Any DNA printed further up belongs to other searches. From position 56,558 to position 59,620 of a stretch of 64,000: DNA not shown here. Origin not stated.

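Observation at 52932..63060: Nine-gene minus-strand operon mixing heptose synthesis, a GH38-like lipoprotein, macro domain, MBL hydrolase, TrpD and two FAD oxidoreductases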

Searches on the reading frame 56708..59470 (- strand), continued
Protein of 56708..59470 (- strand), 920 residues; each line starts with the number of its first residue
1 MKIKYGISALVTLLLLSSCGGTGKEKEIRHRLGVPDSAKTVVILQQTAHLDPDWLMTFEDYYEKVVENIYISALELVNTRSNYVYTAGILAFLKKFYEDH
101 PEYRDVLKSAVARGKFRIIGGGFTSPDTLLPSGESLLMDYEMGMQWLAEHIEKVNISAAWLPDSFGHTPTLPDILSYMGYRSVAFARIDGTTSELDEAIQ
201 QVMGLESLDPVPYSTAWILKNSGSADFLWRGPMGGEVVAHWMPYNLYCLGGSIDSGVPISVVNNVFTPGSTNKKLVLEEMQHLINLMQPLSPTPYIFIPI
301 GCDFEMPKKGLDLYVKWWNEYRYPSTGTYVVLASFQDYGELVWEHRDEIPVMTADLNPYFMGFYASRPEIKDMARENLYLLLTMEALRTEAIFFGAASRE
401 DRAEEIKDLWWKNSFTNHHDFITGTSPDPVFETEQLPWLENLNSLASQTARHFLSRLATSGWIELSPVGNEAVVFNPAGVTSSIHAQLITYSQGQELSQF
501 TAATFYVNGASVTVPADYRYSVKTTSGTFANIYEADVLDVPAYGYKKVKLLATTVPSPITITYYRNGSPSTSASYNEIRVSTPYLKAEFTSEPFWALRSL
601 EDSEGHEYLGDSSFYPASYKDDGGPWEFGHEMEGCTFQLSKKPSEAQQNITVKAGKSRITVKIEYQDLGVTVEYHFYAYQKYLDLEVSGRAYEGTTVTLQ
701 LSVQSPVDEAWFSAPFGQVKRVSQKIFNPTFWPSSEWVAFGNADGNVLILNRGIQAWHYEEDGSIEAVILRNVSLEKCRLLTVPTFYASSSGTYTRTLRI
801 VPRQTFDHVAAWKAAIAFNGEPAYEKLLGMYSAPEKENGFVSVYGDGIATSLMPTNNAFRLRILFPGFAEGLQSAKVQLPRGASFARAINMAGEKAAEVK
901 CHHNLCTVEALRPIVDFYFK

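Call 48: search_solved_structures(query=window:56708-59470:-, max_evalue=0.001)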
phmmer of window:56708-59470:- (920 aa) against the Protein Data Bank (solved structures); distinct sequences matched with E-value up to 0.001: 18.
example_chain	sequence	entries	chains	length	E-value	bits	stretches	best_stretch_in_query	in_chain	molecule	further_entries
1hty_A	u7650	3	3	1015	8.7e-23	83.4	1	42-189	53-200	ALPHA-MANNOSIDASE II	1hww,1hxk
6rpc_A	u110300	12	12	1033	9.1e-23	83.3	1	42-189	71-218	Alpha-mannosidase 2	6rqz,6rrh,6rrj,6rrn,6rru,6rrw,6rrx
1qwn_A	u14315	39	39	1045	9.4e-23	83.3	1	42-189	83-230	Alpha-mannosidase II | putative golgi alpha-mannosidase II | Alpha-mannosidase 2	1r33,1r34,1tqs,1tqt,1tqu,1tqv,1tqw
1ps3_A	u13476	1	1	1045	9.4e-23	83.3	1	42-189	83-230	Alpha-mannosidase II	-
1qwu_A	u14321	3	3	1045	1e-22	83.1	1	42-189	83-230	Alpha-mannosidase II | Alpha-mannosidase 2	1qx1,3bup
3bud_A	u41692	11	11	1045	1.2e-21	79.6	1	42-189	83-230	Alpha-mannosidase 2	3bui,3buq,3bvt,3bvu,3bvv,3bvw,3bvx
5jm0_A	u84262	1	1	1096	2.2e-16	62.2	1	47-180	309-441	Alpha-mannosidase,Alpha-mannosidase,Alpha-mannosidase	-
7ufr_A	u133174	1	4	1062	8.6e-16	60.2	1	46-184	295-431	Alpha-mannosidase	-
6lz1_A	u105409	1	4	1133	7.1e-15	57.2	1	47-179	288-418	Ams1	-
7ufu_A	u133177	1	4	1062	1.1e-14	56.6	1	46-184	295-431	Alpha-mannosidase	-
7dd9_A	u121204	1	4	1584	1.7e-14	55.9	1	47-179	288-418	Alpha-mannosidase,ZZ-type zinc finger-containing protein P35G2.11c,Maltose/maltodextrin-bi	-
7uft_A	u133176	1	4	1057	1.1e-13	53.3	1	37-181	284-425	Alpha-mannosidase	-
7ufs_A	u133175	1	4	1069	1.8e-13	52.5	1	47-181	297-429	Alpha-mannosidase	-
6b9o_A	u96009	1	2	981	1.1e-11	46.6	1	45-195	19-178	Alpha-mannosidase from Canavalia ensiformis (jack bean)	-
6b9p_A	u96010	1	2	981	1.1e-11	46.6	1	45-195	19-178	Alpha-mannosidase from Canavalia ensiformis (jack bean)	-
2wyh_A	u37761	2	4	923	6.4e-07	30.9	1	39-187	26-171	ALPHA-MANNOSIDASE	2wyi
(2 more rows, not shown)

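Call 75: predict_structure(alignment_id=A4)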
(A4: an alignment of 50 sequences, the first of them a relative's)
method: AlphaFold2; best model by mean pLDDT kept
length: 497 residues; sequences in the alignment: 50
mean_pLDDT: 95.9   pTM: 0.95
mean pLDDT of the five models: 95.9, 95.2, 94.9, 94.2, 93.8
residues with pLDDT >= 90: 462; 70-90: 34; 50-70: 1; < 50: 0
segments of 3 or more residues with pLDDT < 50: none
pLDDT, mean of each block of 10 residues (from residue 1): 87 90 99 99 97 83 94 95 97 96 97 97 98 98 96 98 98 93 94 98 98 97 97 94 99 98 97 98 98 94 97 97 91 95 98 97 96 97 98 98 89 94 89 98 98 98 99 97 99 98
secondary structure, 60 per line:
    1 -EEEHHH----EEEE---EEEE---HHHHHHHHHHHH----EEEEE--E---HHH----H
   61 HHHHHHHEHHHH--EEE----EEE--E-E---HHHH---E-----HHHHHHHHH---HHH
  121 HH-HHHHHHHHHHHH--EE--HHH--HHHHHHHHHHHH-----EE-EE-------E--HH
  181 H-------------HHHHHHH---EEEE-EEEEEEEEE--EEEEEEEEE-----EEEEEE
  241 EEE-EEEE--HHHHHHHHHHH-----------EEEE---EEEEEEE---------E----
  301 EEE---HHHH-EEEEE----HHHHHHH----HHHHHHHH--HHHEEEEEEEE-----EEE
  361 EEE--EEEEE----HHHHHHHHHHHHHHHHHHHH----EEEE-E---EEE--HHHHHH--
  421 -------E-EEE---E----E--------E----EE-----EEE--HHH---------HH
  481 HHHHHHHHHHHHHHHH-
elements in order: E2-4 E12-15 E19-22 H26-37 E42-46 H60-67 H69-72 E75-77 E82-84 H93-96 H106-114 H118-122 H124-135 H147-158 H195-201 E205-208 E210-218 E221-229 E235-243 E245-248 H251-261 E273-276 E280-286 E301-303 H307-310 E312-316 H321-327 H332-339 E345-352 E358-363 E366-370 H375-394 E399-402 E408-410 H413-418 E430-432 E462-464 H479-496

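Call 78: fold_search(model_id=the predicted structure, library=pdb)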
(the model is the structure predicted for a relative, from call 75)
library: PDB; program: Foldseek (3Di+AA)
matches with E <= 10: 1921; with E <= 0.001: 1188
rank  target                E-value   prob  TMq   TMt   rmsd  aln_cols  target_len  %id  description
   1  3b3r                  1.4e-29  1.00  0.74  0.73   5.1       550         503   15  Crystal structure of Streptomyces cholesterol oxidase H447Q/E361Q mutant bound to glycerol (0.98A) (released 2007-12-18)
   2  3cnj                  7.0e-29  1.00  0.73  0.72   5.4       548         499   15  Cholesterol oxidase from Streptomyces sp. F359W mutant (0.95A) (released 2008-04-29)
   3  3gyi                  7.9e-29  1.00  0.73  0.73   5.1       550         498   15  Cholesterol oxidase from Streptomyces sp. N485D mutant (1.0A) (released 2009-12-01)
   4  3b6d                  1.8e-28  1.00  0.73  0.73   5.1       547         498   15  Crystal Structure of Streptomyces Cholesterol Oxidase H447Q/E361Q mutant (1.2A) (released 2007-12-18)
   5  8jej_A                2.5e-28  1.00  0.73  0.68   6.3       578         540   16  Cryo-EM Structure of Na-dithionite Reduced Membrane-bound Fructose Dehydrogenase from Gluconobacter japonicus (released 2023-10-25)
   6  1b8s                  2.6e-28  1.00  0.72  0.72   5.2       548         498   15  CHOLESTEROL OXIDASE FROM STREPTOMYCES GLU361GLN MUTANT (released 1999-02-09)
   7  2gew                  3.0e-28  1.00  0.72  0.72   5.8       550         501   15  Atomic resolution structure of cholesterol oxidase @ pH 9.0 (Streptomyces sp. SA-COO) (released 2006-05-02)
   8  1b4v                  3.0e-28  1.00  0.72  0.72   5.3       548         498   15  CHOLESTEROL OXIDASE FROM STREPTOMYCES (released 1999-01-06)
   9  9jqa_A                4.5e-28  1.00  0.74  0.68   5.9       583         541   15  Cryo-EM Structure of Fructose Dehydrogenase Variant from Gluconobacter japonicus Truncating Heme 1c and C-Terminal Hyd (released 2025-08-06)
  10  8grj_B                6.1e-28  1.00  0.72  0.68   6.1       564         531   16  Crystal structure of gamma-alpha subunit complex from Burkholderia cepacia FAD glucose dehydrogenase in complex with g (released 2023-09-06)
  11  1ijh                  1.2e-27  1.00  0.73  0.73   5.2       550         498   15  CHOLESTEROL OXIDASE FROM STREPTOMYCES ASN485LEU MUTANT (released 2001-12-28)
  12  8k6j_A                1.3e-27  1.00  0.74  0.69   5.8       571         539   15  Cryo-EM Structure of Membrane-bound Fructose Dehydrogenase from Gluconobacter japonicus variant-H1147A (released 2024-05-22)
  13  1cbo                  1.4e-27  1.00  0.72  0.71   5.2       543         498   15  CHOLESTEROL OXIDASE FROM STREPTOMYCES HIS447ASN MUTANT (released 1999-03-10)
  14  1coy                  1.6e-27  1.00  0.73  0.72   5.1       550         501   16  CRYSTAL STRUCTURE OF CHOLESTEROL OXIDASE COMPLEXED WITH A STEROID SUBSTRATE. IMPLICATIONS FOR FAD DEPENDENT ALCOHOL OXID (released 1993-10-31)
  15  1cc2                  1.8e-27  1.00  0.72  0.71   5.5       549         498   14  CHOLESTEROL OXIDASE FROM STREPTOMYCES HIS447GLN MUTANT (released 1999-03-11)
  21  6a2u_B                1.5e-25  1.00  0.71  0.67   6.4       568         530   17  Crystal structure of gamma-alpha subunit complex from Burkholderia cepacia FAD glucose dehydrogenase (released 2019-06-19)
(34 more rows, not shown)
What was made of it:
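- On 3Fe-4S-containing GMC dehydrogenases (FAD-GDH alpha type): The fold neighbours are 8jej, 8grj and 6a2u (call 78).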

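Call 86: predict_structure(alignment_id=A1)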
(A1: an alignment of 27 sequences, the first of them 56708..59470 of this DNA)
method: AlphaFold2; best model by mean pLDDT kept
length: 920 residues; sequences in the alignment: 27
mean_pLDDT: 86.0   pTM: 0.87
mean pLDDT of the five models: 86.0, 85.7, 84.4, 83.3, 81.7
residues with pLDDT >= 90: 505; 70-90: 309; 50-70: 74; < 50: 32
segments of 3 or more residues with pLDDT < 50: 1-4, 17-20, 203-207, 463-467, 780-782, 827-833
pLDDT, mean of each block of 10 residues (from residue 1): 54 51 86 96 92 86 93 94 91 94 96 90 74 88 91 88 81 92 88 58 55 87 94 93 79 70 53 88 93 95 83 95 97 96 95 82 81 90 93 89 92 85 81 91 93 79 53 87 89 85 87 93 85 92 88 90 91 86 96 93 94 94 73 78 81 92 93 96 94 90 93 91 85 92 92 90 93 66 58 91 91 91 60 63 93 93 90 92 93 94 95 95
secondary structure, 60 per line:
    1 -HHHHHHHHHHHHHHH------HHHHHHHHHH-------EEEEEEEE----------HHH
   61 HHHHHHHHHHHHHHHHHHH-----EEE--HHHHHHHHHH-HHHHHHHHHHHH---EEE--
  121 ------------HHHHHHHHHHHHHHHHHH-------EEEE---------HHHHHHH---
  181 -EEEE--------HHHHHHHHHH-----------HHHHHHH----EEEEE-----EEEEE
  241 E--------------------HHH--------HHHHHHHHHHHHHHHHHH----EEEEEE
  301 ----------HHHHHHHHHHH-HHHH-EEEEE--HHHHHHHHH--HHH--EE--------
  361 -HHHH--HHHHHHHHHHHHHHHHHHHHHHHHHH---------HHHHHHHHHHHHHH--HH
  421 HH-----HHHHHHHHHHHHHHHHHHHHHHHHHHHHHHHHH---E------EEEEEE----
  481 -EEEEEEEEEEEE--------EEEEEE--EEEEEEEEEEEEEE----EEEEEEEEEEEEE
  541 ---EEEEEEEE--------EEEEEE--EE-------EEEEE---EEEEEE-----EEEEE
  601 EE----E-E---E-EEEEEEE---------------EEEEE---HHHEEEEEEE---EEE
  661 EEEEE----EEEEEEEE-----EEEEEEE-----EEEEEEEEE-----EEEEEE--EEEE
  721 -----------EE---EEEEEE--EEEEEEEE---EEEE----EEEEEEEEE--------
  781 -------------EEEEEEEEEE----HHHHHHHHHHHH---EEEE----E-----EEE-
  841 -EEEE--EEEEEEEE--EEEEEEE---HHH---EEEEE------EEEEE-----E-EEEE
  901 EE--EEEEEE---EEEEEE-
elements in order (helices of 4 or more, strands of 3 or more residues): H2-16 H23-32 E40-47 H58-79 E85-87 H90-99 H101-112 E116-118 H133-150 E158-161 H171-177 E182-185 H194-203 H215-221 E226-230 E236-241 H273-290 E295-300 H311-321 H323-326 E328-332 H335-343 H362-365 H368-393 H403-416 H419-422 H428-460 E471-476 E482-493 E502-507 E510-523 E528-540 E544-551 E560-565 E577-581 E585-590 E596-602 E615-621 E637-641 E648-654 E658-665 E670-677 E683-689 E695-703 E709-714 E717-720 E737-742 E745-752 E756-759 E764-772 E794-803 H808-819 E823-826 E837-839 E842-845 E848-855 E858-864 E874-878 E885-889 E897-902 E905-910 E914-919

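Call 88: fold_search(model_id=the predicted structure, library=pdb)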
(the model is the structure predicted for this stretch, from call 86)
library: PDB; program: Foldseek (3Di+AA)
matches with E <= 10: 1181; with E <= 0.001: 100
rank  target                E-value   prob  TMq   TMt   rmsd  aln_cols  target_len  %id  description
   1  2wyi_A                2.5e-46  1.00  0.74  0.76   6.0       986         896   15  Structure of the Streptococcus pyogenes family GH38 alpha-mannosidase complexed with swainsonine (released 2010-02-16)
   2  2wyh_A                8.0e-45  1.00  0.73  0.74   6.9       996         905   15  Structure of the Streptococcus pyogenes family GH38 alpha-mannosidase (released 2010-02-16)
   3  5kbp_B                1.2e-44  1.00  0.76  0.79   5.2       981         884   14  The crystal structure of an alpha-mannosidase from Enterococcus faecalis V583 (released 2016-07-13)
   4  2wyi_B                3.9e-44  1.00  0.75  0.77   5.9       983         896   15  Structure of the Streptococcus pyogenes family GH38 alpha-mannosidase complexed with swainsonine (released 2010-02-16)
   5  2wyh_B                7.8e-44  1.00  0.74  0.76   6.3       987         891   15  Structure of the Streptococcus pyogenes family GH38 alpha-mannosidase (released 2010-02-16)
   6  5kbp_A                5.9e-43  1.00  0.75  0.78   5.5       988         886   14  The crystal structure of an alpha-mannosidase from Enterococcus faecalis V583 (released 2016-07-13)
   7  1qwu                  4.2e-42  1.00  0.70  0.64   7.2      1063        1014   16  Golgi alpha-mannosidase II D341N mutant complex with 5-F-guloside (released 2003-10-07)
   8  9ftq                  5.2e-42  1.00  0.70  0.64   7.5      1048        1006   16  Drosophila golgi alpha-mannosidase II (dGMII) in complex with swainsonine-configured alkyl indolizidine (released 2024-10-09)
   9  3czn_A                1.2e-41  1.00  0.70  0.64   7.4      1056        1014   16  Golgi alpha-mannosidase II (D204A nucleophile mutant) in complex with GnMan5Gn (released 2008-06-24)
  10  3bup                  1.4e-41  1.00  0.71  0.65   6.8      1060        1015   16  Golgi alpha-mannosidase II D341N acid-base catalyst mutant with bound mannose (released 2008-07-01)
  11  3bud                  2.6e-41  1.00  0.70  0.64   7.1      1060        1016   16  Golgi mannosidase II D204A catalytic nucleophile mutant with an empty active site (released 2008-07-01)
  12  1hty                  2.8e-41  1.00  0.69  0.63   7.7      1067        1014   16  GOLGI ALPHA-MANNOSIDASE II (released 2002-01-02)
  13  3bvu_A                3.9e-41  1.00  0.70  0.64   7.2      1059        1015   16  GOLGI MANNOSIDASE II D204A catalytic nucleophile mutant complex with Methyl(alpha-D-mannopyranosyl)-(1->3)-S-[(alpha-D (released 2008-07-01)
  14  9ftr                  6.0e-41  1.00  0.68  0.63   7.8      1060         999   16  Drosophila golgi alpha-mannosidase II (dGMII) in complex with amide modified swainsonine-configured alkyl indolizidine (released 2024-10-09)
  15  2ow6                  6.6e-41  1.00  0.71  0.65   7.1      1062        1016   16  Golgi alpha-mannosidase II complex with (1r,5s,6s,7r,8s)-1-thioniabicyclo[4.3.0]nonan-5,7,8-triol chloride (released 2008-01-08)
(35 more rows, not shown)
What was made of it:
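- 56708..59470 (-): GH38-family glycoside hydrolase, predicted lipoprotein (920 aa); block B. The AF2 model (pLDDT 86) matches S. pyogenes and E. faecalis GH38 mannosidases over the full length, TM 0.74-0.76 (calls 86, 88).
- On GH38 glycoside hydrolase: Foldseek TM 0.74-0.76 to 2wyi and 5kbp over about 980 aligned columns (call 88).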

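Call 91: search_protein_families(library=padloc, proteins=[window:56708-59470:-], max_evalue=0.001)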
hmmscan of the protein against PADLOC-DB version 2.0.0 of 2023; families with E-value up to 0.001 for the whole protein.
window:56708-59470:- (920 aa): 0 families
